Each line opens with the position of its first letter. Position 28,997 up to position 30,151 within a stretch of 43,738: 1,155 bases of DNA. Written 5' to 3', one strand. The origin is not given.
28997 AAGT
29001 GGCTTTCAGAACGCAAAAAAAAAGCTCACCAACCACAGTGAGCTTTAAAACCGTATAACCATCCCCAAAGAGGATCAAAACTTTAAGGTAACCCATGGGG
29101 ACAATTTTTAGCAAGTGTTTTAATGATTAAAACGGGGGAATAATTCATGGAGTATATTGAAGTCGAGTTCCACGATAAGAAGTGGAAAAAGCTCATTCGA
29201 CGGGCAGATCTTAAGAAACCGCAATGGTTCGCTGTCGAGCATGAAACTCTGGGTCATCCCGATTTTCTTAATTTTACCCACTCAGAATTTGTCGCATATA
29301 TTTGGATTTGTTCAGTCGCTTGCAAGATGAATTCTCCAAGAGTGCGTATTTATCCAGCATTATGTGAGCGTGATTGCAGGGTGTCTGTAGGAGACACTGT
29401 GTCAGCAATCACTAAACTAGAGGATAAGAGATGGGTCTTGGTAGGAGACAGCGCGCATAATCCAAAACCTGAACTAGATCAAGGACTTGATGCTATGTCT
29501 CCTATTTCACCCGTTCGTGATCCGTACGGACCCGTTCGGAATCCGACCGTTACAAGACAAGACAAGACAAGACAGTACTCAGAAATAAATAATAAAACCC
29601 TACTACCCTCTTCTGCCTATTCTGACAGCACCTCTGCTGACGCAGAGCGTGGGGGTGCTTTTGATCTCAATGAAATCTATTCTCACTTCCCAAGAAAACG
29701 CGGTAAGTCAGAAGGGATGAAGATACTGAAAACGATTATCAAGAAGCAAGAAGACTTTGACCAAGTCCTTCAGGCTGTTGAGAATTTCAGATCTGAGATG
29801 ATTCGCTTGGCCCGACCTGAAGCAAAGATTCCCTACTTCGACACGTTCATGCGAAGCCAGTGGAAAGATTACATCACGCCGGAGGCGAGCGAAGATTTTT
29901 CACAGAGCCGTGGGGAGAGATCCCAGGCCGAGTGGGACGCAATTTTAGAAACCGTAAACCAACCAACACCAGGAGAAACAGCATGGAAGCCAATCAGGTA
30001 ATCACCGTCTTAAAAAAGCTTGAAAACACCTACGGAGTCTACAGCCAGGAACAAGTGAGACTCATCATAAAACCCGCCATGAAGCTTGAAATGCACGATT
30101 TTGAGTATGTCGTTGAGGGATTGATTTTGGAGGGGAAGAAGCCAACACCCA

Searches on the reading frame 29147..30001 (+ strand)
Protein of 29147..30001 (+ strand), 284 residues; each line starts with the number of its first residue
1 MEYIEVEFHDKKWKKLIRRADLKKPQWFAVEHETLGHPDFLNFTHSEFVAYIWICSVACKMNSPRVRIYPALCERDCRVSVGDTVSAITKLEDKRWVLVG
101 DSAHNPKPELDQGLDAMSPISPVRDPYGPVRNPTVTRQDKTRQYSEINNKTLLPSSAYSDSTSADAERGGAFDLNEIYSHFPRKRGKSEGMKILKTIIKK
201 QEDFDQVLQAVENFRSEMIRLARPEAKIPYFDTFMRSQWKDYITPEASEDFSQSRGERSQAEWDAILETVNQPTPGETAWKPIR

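Call 57: search_protein_families(library=phrogs, proteins=[window:29147-30001:+], max_evalue=0.001)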
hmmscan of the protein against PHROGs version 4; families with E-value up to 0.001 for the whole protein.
window:29147-30001:+ (284 aa): 2 families
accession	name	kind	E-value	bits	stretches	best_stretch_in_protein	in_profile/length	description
phrog_270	-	DNA, RNA and nucleotide metabolism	1.1e-05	25.9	1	94-256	111-264/383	replication initiation protein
phrog_9474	-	DNA, RNA and nucleotide metabolism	2.3e-05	25.1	1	130-259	138-266/288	replication initiation protein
